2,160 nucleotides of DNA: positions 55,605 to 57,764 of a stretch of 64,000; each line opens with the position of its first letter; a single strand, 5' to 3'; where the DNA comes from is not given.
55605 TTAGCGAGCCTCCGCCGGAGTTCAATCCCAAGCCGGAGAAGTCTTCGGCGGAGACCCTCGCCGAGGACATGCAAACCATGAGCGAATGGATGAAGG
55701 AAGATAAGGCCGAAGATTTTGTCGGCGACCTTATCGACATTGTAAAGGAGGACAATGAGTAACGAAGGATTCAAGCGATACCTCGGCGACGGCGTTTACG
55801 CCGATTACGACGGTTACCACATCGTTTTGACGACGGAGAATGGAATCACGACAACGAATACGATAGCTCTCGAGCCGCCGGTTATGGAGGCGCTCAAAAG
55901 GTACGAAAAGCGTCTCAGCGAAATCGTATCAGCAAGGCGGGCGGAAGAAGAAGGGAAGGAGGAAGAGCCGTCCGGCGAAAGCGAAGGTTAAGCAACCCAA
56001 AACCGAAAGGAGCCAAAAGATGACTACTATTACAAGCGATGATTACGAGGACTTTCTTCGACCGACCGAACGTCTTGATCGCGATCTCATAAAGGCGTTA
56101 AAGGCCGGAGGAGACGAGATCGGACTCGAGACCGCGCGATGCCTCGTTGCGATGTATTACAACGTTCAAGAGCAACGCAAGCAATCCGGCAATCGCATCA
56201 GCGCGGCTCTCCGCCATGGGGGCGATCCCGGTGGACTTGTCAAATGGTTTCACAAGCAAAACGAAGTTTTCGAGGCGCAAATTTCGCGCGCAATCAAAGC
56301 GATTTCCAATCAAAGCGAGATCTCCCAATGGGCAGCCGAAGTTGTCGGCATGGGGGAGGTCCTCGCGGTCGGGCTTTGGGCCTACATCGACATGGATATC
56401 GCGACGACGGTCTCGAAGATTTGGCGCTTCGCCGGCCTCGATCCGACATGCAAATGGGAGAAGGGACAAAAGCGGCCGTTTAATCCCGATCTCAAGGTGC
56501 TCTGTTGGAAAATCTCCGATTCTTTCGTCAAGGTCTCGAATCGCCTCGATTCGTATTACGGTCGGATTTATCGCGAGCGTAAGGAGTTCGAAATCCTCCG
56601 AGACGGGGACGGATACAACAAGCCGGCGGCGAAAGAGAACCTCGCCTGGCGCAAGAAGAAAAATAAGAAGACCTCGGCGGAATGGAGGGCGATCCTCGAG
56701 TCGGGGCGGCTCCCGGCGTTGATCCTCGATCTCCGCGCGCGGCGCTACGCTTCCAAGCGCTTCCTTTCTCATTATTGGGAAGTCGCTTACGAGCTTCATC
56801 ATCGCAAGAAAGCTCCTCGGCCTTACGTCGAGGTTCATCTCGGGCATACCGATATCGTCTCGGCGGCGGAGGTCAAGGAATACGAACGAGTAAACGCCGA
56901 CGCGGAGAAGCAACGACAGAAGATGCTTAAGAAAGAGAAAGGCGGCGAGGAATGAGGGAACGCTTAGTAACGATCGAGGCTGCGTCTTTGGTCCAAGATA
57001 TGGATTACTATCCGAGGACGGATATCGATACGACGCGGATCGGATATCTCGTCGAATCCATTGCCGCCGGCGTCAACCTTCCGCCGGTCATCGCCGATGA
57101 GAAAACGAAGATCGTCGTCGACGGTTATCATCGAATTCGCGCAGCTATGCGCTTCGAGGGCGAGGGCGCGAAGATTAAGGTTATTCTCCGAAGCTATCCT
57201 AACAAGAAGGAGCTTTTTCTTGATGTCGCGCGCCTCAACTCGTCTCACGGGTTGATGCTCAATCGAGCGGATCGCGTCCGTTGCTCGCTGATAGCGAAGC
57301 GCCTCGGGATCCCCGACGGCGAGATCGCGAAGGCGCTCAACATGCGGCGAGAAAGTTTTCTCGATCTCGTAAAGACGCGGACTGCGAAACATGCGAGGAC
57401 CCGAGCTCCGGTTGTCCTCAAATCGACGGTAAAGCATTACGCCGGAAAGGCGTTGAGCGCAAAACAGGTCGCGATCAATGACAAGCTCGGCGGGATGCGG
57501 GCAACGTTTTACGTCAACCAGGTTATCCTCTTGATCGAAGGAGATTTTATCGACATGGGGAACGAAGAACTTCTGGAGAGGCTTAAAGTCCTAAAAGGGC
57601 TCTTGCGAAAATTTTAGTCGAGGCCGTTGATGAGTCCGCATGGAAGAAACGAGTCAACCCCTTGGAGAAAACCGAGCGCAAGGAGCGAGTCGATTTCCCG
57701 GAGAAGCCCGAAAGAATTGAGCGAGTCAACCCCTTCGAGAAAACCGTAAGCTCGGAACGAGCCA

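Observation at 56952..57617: Stand-alone ParB/sulfiredoxin-like protein abutting the repeat array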

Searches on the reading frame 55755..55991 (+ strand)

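Call 3: search_protein_families(library=pfam, proteins=[window:55755-55991:+], max_evalue=0.1)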
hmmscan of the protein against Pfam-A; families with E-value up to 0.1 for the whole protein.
window:55755-55991:+ (78 aa): 0 families

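Call 5: search_protein_families(library=phrogs, proteins=[window:55755-55991:+], max_evalue=0.01)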
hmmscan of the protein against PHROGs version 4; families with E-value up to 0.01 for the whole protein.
window:55755-55991:+ (78 aa): 1 family
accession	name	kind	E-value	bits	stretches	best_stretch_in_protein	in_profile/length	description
phrog_11545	-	unknown function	9.4e-05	23.8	1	8-46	8-47/59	-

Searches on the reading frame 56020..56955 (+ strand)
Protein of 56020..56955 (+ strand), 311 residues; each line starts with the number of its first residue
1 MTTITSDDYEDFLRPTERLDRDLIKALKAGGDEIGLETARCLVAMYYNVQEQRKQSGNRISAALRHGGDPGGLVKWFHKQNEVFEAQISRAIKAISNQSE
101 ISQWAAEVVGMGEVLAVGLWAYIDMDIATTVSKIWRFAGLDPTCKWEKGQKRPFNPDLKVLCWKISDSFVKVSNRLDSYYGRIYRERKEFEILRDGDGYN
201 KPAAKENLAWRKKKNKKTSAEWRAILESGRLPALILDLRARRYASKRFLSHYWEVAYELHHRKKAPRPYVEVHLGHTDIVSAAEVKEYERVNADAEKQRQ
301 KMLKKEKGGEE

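Call 3: search_protein_families(library=pfam, proteins=[window:56020-56955:+], max_evalue=0.1)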
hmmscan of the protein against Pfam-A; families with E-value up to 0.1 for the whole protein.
window:56020-56955:+ (311 aa): 1 family
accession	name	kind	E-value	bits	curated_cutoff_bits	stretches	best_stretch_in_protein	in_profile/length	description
PF16928.10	Inj_translocase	-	0.00023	21.4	29.7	1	25-122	31-130/218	DNA/protein translocase of phage P22 injectosome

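Call 5: search_protein_families(library=phrogs, proteins=[window:56020-56955:+], max_evalue=0.01)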
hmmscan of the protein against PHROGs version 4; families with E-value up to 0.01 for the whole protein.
window:56020-56955:+ (311 aa): 1 family
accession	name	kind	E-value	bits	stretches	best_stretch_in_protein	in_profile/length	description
phrog_4285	-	integration and excision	8.1e-36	124.8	1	38-284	26-273/277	transposase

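Call 6: search_protein_families(library=ncbifam, proteins=[window:56020-56955:+], max_evalue=0.1)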
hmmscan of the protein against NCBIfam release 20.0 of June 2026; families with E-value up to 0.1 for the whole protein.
window:56020-56955:+ (311 aa): 3 families
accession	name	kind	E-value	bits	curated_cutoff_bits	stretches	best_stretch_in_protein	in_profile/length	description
NF052498.1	TIGR_Tas_endo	equivalog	2e-46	158.7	100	1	40-256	2-214/215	TIGR-Tas system RNA-guided endonuclease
NF008843.0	PRK11883.1-3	equivalog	0.023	13.8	406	1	199-283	83-166/424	protoporphyrinogen oxidase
NF033542.1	transpos_IS110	equivalog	0.041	13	140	0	84-143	196-262/343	IS110 family RNA-guided transposase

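Call 44: find_homologous_proteins(query=window:56020-56952:+, max_evalue=0.001)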
Query window:56020-56952:+ (311 aa): 583 proteins with E <= 0.001 among 2982 candidates; the best 120 are listed.
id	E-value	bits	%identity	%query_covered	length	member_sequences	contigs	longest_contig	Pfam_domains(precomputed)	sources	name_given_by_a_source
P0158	5.1e-208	707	100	100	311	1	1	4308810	-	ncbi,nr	ncbi:MAG: hypothetical protein JSW58_08620 [Candidatus Latescibacterota bacterium]|nr:MAG: hypotheti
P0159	6.9e-70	254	51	86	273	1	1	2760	-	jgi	-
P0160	1.1e-69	253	50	80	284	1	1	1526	-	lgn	-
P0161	5.2e-67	244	51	80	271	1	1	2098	-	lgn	-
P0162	8.9e-67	243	45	88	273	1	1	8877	-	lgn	-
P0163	2.4e-66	242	48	87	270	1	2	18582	-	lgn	-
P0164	4.2e-66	241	47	84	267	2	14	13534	-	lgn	-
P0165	8.0e-66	240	48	86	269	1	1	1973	-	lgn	-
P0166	9.6e-66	240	49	81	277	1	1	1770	-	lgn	-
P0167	1.6e-65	239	45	82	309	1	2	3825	-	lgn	-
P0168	1.6e-65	239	47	93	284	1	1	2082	-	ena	-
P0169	1.7e-65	239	49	85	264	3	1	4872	-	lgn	-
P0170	2.7e-65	239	49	83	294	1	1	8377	-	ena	-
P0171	2.9e-65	238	47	87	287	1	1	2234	-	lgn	-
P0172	3.2e-65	238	48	87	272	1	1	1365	-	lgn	-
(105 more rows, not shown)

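Call 65: search_solved_structures(query=window:56020-56952:+, max_evalue=1, show_alignments=1)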
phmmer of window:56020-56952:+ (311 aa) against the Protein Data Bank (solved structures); distinct sequences matched with E-value up to 1: 2.
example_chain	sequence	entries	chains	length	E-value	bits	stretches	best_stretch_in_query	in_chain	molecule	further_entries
9mty_A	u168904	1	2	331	6.3e-13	51.7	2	43-203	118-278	Transposase IS116/IS110/IS902 C-terminal domain-containing protein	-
21kl_A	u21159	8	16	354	2.9e-12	49.6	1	87-284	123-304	putative nuclease | HNH nuclease domain-containing protein | TasH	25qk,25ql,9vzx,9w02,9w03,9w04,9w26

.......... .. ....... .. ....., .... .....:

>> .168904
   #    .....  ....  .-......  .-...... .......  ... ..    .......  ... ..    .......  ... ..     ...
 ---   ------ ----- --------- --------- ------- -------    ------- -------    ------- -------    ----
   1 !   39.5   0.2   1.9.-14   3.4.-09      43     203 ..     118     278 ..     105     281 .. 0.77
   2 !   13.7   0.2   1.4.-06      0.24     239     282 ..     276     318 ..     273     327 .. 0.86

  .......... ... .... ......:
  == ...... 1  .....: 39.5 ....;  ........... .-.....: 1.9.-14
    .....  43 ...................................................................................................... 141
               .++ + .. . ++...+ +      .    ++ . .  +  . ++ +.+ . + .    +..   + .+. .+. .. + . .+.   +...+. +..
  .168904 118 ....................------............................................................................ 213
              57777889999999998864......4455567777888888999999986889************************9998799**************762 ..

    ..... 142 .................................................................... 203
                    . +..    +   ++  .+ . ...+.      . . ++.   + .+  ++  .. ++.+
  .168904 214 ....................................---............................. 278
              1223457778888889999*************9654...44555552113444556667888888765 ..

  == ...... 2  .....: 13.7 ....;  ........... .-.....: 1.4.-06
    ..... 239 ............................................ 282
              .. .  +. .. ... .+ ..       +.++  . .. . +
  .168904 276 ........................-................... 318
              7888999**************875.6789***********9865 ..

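Call 66: search_protein_families(library=padloc, proteins=[window:56020-56952:+], max_evalue=0.1)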
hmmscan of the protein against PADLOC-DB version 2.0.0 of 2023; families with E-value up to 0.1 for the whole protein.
window:56020-56952:+ (311 aa): 0 families

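Call 68: find_related_loci(query=A3, collection=viral_contigs, flank=5000)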
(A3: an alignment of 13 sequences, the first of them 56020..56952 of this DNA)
Query A3 (311 aa) in viral_contigs; peptide patterns used: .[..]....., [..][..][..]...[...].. (x = any residue, [..] = any of these).
413 stretches matched a pattern; 302 encode a relative of the query (tblastn E <= 1e-3); the best 80 are kept; 80 distinct loci.
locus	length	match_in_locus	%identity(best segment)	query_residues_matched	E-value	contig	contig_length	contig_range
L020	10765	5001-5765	45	16-281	2e-67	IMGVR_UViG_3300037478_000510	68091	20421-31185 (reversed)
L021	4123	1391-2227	43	1-282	2e-67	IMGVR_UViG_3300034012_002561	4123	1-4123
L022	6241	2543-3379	43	1-282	4e-67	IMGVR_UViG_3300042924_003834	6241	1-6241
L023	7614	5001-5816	43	1-282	9e-67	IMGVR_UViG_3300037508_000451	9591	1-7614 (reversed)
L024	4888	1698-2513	43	1-282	9e-67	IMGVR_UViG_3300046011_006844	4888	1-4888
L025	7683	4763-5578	43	1-282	4e-66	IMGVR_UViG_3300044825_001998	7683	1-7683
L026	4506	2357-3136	44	13-282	3e-66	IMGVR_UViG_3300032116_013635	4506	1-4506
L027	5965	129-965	43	1-282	1e-65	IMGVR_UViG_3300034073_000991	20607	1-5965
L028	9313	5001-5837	43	1-282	1e-65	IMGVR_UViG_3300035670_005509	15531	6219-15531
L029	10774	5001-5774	45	13-280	1e-65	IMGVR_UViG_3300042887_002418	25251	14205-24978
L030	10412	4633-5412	44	13-282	6e-65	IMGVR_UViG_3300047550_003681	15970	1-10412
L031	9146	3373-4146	45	13-276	5e-65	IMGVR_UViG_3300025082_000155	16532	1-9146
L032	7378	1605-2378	45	13-280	5e-65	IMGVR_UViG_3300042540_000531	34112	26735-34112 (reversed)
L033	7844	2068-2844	44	16-282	5e-65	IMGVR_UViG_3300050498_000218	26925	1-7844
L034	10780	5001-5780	44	13-282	5e-65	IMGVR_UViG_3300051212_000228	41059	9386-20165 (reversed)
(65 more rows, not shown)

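Call 114: search_solved_structures(query=A3, max_evalue=0.001, show_alignments=2)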
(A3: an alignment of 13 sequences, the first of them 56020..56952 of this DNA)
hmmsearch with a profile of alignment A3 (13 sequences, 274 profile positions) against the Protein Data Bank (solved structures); distinct sequences matched with E-value up to 0.001: 4.
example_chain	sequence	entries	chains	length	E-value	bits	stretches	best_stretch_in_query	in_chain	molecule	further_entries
9mty_A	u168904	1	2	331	1.3e-22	83.8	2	37-179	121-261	Transposase IS116/IS110/IS902 C-terminal domain-containing protein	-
21kl_A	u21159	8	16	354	9.5e-16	61.2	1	30-270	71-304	putative nuclease | HNH nuclease domain-containing protein | TasH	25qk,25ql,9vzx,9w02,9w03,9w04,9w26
8wt6_A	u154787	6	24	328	8.8e-05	25.3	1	28-133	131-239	IS621 transposase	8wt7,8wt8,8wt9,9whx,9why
9t56_A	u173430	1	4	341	0.00066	22.4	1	29-133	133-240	ISCro4 transposase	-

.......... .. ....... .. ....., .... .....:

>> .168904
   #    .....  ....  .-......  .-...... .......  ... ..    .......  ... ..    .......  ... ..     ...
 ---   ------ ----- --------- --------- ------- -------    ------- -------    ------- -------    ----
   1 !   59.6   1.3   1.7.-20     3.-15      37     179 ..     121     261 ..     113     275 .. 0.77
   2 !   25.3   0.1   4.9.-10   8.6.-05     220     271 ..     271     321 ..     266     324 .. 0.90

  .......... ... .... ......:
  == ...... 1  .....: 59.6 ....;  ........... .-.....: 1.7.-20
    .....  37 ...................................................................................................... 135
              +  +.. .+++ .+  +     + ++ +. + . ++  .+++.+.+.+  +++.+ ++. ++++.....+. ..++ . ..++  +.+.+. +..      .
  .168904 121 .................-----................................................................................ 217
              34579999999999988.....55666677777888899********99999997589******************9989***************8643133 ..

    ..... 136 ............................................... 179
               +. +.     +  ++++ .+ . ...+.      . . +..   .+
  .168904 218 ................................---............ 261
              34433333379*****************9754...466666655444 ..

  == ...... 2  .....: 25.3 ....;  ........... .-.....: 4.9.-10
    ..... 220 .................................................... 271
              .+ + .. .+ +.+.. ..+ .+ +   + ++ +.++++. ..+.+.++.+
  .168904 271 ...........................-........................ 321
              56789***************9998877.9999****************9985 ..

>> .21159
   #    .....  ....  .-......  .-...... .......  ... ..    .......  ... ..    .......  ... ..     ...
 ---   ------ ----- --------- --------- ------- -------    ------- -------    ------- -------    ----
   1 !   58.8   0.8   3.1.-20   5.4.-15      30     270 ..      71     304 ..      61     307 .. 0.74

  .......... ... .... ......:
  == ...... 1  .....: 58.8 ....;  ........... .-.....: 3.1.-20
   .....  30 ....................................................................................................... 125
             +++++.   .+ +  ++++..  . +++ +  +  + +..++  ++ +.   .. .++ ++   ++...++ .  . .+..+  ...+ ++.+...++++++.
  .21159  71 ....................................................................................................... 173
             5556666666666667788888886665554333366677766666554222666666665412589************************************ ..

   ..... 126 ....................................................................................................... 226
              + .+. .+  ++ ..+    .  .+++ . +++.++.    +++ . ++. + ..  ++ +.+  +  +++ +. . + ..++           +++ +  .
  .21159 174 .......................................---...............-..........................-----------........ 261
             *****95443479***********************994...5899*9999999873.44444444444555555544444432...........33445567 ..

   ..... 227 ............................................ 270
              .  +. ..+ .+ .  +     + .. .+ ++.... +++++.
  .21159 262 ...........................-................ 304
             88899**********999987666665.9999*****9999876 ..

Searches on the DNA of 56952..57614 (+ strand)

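Call 52: search_rna_families(sources=[L012, L013, L005, L001, L003], threshold=evalue, max_evalue=1)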
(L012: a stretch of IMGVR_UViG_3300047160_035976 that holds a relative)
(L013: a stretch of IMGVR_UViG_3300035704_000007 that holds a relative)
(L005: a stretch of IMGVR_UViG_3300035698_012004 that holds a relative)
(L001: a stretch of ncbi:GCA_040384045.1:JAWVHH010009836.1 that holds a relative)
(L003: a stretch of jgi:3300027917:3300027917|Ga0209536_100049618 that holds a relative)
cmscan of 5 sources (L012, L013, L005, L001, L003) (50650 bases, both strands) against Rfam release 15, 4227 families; matches with E-value up to 1: 2.
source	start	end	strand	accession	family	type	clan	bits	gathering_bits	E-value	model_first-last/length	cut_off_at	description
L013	11555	11644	+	RF04241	mir-5014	Gene; miRNA;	-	29.6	101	0.04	20-104/123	no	mir-5014 microRNA precursor family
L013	11559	11640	-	RF04241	mir-5014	Gene; miRNA;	-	25.3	101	0.59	24-100/123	no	mir-5014 microRNA precursor family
